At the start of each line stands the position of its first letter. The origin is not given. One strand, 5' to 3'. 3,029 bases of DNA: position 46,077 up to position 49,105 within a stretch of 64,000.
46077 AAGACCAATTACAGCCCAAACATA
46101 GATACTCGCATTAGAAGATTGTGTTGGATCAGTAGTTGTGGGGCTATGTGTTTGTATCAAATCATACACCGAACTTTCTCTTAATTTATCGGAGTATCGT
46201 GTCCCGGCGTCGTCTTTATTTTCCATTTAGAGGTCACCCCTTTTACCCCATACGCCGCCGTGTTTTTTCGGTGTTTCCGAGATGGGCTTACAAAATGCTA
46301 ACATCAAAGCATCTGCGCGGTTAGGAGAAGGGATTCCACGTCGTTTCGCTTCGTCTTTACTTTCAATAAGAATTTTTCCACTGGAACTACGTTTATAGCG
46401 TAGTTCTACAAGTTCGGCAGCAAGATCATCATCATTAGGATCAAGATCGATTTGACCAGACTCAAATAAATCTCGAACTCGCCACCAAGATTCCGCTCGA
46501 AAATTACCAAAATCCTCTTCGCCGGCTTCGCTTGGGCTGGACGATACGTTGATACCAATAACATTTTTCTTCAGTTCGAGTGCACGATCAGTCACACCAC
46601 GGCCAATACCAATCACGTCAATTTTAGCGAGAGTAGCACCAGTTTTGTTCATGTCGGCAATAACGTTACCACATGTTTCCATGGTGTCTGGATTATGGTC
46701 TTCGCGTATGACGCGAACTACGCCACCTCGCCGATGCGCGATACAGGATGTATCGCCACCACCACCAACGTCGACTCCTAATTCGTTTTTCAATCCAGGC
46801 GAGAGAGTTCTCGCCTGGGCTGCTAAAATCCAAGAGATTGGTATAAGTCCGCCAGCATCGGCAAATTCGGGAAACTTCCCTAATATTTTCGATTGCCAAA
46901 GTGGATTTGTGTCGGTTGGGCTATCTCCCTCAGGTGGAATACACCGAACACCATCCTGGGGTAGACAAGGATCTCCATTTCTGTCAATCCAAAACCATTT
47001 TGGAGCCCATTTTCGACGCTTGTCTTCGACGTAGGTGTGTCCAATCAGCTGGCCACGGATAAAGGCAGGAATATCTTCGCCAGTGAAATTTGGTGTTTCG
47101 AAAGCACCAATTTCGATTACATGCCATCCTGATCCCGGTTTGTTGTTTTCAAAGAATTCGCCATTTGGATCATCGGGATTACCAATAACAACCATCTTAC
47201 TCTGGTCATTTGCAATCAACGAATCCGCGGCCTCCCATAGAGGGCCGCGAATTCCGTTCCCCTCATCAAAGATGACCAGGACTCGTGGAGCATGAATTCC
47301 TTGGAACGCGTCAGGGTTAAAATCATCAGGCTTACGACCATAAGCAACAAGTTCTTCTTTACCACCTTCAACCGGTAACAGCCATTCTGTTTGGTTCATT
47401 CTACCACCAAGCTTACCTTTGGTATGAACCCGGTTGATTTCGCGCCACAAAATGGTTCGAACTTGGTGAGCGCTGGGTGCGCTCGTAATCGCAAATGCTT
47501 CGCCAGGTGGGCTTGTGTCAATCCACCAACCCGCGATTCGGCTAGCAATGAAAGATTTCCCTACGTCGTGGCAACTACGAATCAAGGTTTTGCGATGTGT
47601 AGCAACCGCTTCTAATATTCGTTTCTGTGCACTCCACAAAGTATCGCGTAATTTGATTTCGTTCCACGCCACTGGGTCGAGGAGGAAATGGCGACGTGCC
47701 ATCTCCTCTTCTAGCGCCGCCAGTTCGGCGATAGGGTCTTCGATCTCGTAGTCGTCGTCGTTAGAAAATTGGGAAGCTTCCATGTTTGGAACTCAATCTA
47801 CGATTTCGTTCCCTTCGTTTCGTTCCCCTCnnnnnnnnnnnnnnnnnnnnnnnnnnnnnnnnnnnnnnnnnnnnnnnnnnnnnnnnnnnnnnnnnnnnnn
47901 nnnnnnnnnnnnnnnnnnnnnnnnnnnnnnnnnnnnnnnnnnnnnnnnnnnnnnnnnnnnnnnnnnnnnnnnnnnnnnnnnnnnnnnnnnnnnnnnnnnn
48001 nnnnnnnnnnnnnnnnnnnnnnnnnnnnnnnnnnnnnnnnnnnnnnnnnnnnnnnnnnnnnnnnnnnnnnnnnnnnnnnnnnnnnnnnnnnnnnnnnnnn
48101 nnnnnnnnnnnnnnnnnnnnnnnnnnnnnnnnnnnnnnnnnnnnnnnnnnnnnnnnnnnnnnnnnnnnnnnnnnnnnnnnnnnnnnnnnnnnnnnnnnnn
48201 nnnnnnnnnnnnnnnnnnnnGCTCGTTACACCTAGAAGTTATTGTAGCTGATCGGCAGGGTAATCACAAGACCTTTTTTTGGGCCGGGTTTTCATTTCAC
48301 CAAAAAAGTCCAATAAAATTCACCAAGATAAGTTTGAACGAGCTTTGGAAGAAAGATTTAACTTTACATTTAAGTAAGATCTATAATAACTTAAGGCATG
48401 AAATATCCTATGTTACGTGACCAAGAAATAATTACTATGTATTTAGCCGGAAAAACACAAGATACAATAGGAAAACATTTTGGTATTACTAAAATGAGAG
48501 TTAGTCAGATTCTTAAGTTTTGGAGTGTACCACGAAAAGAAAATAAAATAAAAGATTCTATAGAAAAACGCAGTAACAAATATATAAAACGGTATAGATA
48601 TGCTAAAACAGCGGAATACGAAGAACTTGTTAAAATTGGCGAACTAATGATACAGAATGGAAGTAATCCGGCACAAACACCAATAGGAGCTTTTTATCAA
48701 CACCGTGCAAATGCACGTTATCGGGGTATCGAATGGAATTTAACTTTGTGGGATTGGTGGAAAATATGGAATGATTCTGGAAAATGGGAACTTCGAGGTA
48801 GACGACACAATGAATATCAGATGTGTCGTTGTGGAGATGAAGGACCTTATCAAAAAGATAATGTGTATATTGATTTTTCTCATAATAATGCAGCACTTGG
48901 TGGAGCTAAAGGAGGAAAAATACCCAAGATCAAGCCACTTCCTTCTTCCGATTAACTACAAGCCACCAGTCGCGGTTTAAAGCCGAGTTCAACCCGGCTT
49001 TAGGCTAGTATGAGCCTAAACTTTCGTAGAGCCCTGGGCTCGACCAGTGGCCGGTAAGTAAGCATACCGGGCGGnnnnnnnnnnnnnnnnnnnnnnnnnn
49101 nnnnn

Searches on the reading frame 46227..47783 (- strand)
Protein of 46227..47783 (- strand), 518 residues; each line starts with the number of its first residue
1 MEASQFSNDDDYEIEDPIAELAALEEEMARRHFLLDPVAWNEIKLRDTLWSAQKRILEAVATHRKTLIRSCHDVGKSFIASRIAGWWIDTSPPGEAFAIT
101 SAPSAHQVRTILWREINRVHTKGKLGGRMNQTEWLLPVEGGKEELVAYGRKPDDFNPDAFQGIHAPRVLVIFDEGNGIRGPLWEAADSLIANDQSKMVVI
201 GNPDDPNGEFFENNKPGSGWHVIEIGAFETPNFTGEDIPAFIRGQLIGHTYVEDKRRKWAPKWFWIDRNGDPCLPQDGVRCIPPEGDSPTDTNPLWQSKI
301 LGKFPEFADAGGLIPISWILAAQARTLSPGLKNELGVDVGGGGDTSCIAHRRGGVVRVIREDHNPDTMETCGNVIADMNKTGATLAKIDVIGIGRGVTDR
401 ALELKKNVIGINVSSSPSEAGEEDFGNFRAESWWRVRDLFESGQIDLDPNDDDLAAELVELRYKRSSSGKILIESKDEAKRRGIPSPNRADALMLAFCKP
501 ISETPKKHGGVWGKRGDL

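Call 10: search_protein_families(library=phrogs, proteins=[window:46227-47783:-], max_evalue=0.01)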
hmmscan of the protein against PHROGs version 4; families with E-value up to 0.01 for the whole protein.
window:46227-47783:- (518 aa): 2 families
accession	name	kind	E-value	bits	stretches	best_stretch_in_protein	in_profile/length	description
phrog_2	-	head and packaging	2.2e-28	100.5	1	30-503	250-595/807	terminase large subunit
phrog_5902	-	unknown function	3.8e-16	60.3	1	50-213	35-202/359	-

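Call 11: search_protein_families(library=pfam, proteins=[window:46227-47783:-], max_evalue=0.01)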
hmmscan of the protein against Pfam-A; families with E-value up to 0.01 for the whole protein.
window:46227-47783:- (518 aa): 0 families

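Call 15: find_related_loci(query=window:46227-47783:-, collection=viral_contigs, flank=10000)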
Query window:46227-47783:- (518 aa) in viral_contigs; peptide patterns used: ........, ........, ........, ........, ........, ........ (x = any residue, [..] = any of these).
36 stretches matched a pattern; 29 encode a relative of the query (tblastn E <= 1e-3); 29 distinct loci.
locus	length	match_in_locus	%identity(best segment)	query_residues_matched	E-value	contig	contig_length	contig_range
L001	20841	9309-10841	67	7-501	0e+0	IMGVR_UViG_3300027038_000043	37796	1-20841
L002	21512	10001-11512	63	24-518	0e+0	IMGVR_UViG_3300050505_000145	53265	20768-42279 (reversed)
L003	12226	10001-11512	63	24-518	0e+0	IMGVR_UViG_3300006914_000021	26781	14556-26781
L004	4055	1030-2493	58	27-512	0e+0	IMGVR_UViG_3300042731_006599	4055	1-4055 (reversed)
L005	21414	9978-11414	58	20-504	0e+0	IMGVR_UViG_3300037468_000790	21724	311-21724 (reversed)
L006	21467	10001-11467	61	4-502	0e+0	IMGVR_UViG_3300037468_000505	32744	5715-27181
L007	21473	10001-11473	59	16-499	0e+0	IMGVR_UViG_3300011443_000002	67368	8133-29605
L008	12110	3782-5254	58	14-498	3e-180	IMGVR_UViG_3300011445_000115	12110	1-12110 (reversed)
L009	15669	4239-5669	58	18-500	2e-172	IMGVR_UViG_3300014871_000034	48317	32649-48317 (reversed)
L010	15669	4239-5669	58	18-500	2e-172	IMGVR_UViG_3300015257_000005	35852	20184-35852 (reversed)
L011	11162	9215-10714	55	1-504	2e-170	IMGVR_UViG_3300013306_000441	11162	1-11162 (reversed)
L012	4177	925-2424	55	1-504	2e-176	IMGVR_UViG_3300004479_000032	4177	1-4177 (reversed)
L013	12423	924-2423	55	1-504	2e-170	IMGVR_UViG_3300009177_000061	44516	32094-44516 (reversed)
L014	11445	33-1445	55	10-496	1e-168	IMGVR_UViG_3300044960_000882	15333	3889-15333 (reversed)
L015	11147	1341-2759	51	23-499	2e-165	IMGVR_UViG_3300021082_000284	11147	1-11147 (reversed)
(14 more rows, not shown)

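Call 34: search_dna_similar(query=window:46227-47783:-, collection=phages, mode=protein, max_rows=15)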
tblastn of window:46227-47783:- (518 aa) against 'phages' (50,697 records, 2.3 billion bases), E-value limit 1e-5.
Records with a match: 302; places in all: 306; records where one place covers at least 80% of the query: 119.
Best place of each record, by identity: <60% 302.
By first word of the organism name: Vibrio 44; Microbacterium 33; Acinetobacter 32; Arthrobacter 29; Streptomyces 24; Clostridium 18; Xanthomonas 13; Pseudomonas 12; Klebsiella 12; Caudoviricetes 9; and 38 more.
By host as written in the record: - 50; Arthrobacter sp. ATCC 21022 26; Acinetobacter baumannii 14; Streptomyces griseus ATCC 10137 10; Microbacterium foliorum NRRL B-24224 SEA 9; Microbacterium foliorum NRRL B-24224 8; Microbacterium paraoxydans NRRL B-14843 7; Clostridium perfringens 7; and 103 more.
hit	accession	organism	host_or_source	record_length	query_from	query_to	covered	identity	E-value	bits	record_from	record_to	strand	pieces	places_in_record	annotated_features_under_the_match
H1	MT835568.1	Bacteriophage sp.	human fecal samples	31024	32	499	90%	41.3%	5e-98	330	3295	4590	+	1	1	record has no annotation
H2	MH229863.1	Streptomyces phage JackieB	Streptomyces griseus ATCC 10137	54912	33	497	90%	36.3%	2e-64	233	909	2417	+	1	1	5: terminase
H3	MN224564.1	Streptomyces phage Araceli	Streptomyces griseus ATCC 10137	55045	33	497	90%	36.3%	2e-64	233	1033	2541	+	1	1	6: terminase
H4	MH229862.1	Streptomyces phage Henoccus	Streptomyces griseus ATCC 10137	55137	33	497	90%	36.3%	2e-64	233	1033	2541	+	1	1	6: terminase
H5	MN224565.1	Streptomyces phage Intolerant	Streptomyces griseus ATCC 10137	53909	33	497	90%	36.1%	2e-72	256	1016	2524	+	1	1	6: terminase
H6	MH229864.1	Streptomyces phage UNTPL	Streptomyces griseus ATCC 10137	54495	33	497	90%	36.1%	3e-72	255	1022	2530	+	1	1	6: terminase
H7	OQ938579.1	Streptomyces phage Bogota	Streptomyces griseus ATCC 10137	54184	33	497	90%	36.1%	3e-72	255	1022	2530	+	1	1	6: terminase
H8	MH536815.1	Streptomyces phage Crosby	Streptomyces griseus ATCC 10137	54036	33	497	90%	36.0%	5e-73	258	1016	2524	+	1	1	6: terminase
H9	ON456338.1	Streptomyces phage Stuff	Streptomyces griseus ATCC 10137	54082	33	497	90%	35.8%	7e-72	254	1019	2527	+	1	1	6: terminase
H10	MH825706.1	Streptomyces phage Microdon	Streptomyces scabiei RL-34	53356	33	497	90%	35.8%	8e-72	254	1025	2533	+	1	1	6: terminase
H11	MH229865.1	Streptomyces phage LazerLemon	Streptomyces griseus ATCC 10137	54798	33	497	90%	34.3%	6e-72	254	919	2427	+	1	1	5: terminase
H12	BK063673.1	Caudoviricetes sp. vir525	Methanosarcinales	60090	35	498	90%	34.0%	8e-62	225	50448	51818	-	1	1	terminase large subunit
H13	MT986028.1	Arthrobacter phage Thunderclap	Arthrobacter sp. ATCC 21022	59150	36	496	89%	34.1%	3e-63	229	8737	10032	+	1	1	22: terminase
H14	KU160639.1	Arthrobacter phage Anansi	Arthrobacter sp. ATCC 21022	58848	36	496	89%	33.9%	8e-63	228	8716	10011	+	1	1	22: terminase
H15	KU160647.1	Arthrobacter phage Gorgeous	Arthrobacter sp. ATCC 21022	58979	36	496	89%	33.9%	8e-63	228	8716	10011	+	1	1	22: terminase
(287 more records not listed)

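Call 61: find_related_loci(query=window:46227-47783:-, collection=metagenome_contigs, flank=10000)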
Query window:46227-47783:- (518 aa) in metagenome_contigs; peptide patterns used: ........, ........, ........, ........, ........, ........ (x = any residue, [..] = any of these).
168 stretches matched a pattern; 39 encode a relative of the query (tblastn E <= 1e-3); 39 distinct loci.
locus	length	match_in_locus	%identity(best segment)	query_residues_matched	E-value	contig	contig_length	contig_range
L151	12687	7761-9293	67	7-501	0e+0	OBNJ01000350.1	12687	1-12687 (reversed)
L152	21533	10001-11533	67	7-501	0e+0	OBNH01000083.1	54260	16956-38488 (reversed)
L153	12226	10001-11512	63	24-518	0e+0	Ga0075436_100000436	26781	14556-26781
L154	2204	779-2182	59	36-501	0e+0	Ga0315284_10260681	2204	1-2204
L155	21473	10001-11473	59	16-499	0e+0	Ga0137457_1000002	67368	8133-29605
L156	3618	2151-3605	59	13-503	0e+0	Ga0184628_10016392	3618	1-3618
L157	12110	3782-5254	58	14-498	2e-180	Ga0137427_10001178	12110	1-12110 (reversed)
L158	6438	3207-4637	58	15-502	2e-180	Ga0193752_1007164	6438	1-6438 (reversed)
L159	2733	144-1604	54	22-512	0e+0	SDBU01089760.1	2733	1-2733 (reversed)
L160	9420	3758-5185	58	13-498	2e-173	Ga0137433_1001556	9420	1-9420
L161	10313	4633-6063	58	18-500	1e-172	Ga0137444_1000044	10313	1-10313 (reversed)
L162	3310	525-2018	54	12-504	7e-177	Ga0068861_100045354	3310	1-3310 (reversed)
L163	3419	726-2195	56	28-516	2e-176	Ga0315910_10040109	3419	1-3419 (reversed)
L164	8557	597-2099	51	22-512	2e-164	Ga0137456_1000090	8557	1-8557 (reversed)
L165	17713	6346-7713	54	17-496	3e-160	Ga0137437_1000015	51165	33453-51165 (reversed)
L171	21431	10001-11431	58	18-500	1e-172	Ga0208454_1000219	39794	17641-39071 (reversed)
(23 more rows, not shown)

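Call 66: search_protein_families(library=pfam, proteins=[L171:3247-4092:-, L171:2315-3265:-, L171:4446-5621:+, L171:5212-6363:+, L171:5900-6520:+, L171:7150-7746:+, L171:8942-9415:+, L171:9498-9884:+, L171:227-871:+, L171:1135-1494:+], max_evalue=0.001)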
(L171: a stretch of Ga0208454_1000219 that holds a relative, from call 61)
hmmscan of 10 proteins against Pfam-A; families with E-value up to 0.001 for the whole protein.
L171:3247-4092:- (281 aa): 0 families

L171:2315-3265:- (316 aa): 0 families

L171:4446-5621:+ (391 aa): 0 families

L171:5212-6363:+ (383 aa): 0 families

L171:5900-6520:+ (206 aa): 0 families

L171:7150-7746:+ (198 aa): 0 families

L171:8942-9415:+ (157 aa): 1 family
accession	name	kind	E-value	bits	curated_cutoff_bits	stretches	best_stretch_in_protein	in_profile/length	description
PF13392.12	HNH_3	-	3.6e-12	46.1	24.8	1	50-93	3-46/46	HNH endonuclease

L171:9498-9884:+ (128 aa): 0 families

L171:227-871:+ (214 aa): 0 families

L171:1135-1494:+ (119 aa): 0 families

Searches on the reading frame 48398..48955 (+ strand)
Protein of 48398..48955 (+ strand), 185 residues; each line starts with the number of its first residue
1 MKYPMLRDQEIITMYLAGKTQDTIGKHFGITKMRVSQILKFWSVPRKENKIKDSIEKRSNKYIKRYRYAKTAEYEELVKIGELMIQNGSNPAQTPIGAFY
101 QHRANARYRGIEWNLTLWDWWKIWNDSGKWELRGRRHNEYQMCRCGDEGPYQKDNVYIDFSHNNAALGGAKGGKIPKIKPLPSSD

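Call 10: search_protein_families(library=phrogs, proteins=[window:48398-48955:+], max_evalue=0.01)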
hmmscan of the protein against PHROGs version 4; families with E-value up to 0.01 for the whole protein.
window:48398-48955:+ (185 aa): 5 families
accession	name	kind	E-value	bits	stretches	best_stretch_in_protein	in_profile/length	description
phrog_16521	-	unknown function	2.6e-18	67.9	1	99-165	11-77/178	-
phrog_351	-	transcription regulation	3e-07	30.4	1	7-113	679-781/928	RNA polymerase sigma factor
phrog_1303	-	DNA, RNA and nucleotide metabolism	0.00095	19.9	1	8-59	29-80/184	DNA binding protein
phrog_21612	-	transcription regulation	0.0045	16.6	1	9-53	181-225/600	RNA polymerase sigma factor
phrog_4538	-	unknown function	0.0067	16.3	0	8-52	358-403/447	-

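Call 11: search_protein_families(library=pfam, proteins=[window:48398-48955:+], max_evalue=0.01)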
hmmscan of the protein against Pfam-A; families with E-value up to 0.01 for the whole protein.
window:48398-48955:+ (185 aa): 2 families
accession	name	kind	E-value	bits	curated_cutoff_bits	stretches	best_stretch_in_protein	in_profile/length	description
PF04545.22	Sigma70_r4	-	2.8e-06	27.2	24.1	1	7-40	8-42/50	Sigma-70, region 4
PF13384.12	HTH_23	-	0.0061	16.8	24.6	0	10-40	9-39/50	Homeodomain-like domain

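Call 59: find_related_loci(query=window:48398-48955:+, collection=viral_contigs, flank=5000)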
Query window:48398-48955:+ (185 aa) in viral_contigs; peptide patterns used: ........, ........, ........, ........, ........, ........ (x = any residue, [..] = any of these).
11 stretches matched a pattern, but none encodes a relative of the query by tblastn (E <= 1e-3).

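Call 83: search_solved_structures(query=window:48398-48955:+, max_evalue=1, show_alignments=3)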
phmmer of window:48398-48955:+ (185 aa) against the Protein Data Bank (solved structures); distinct sequences matched with E-value up to 1: 0.

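Call 89: search_protein_families(library=pfam, proteins=[window:48398-48955:+], max_evalue=5)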
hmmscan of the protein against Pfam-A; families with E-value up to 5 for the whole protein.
window:48398-48955:+ (185 aa): 4 families
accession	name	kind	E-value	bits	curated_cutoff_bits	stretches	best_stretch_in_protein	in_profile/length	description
PF04545.22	Sigma70_r4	-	2.8e-06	27.2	24.1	1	7-40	8-42/50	Sigma-70, region 4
PF13384.12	HTH_23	-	0.0061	16.8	24.6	1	10-40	9-39/50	Homeodomain-like domain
PF16509.11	KORA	-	0.2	12.4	26.7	1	16-40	28-52/84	TrfB plasmid transcriptional repressor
PF13518.12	HTH_28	-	0.43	11.2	25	1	10-40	4-34/52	Helix-turn-helix domain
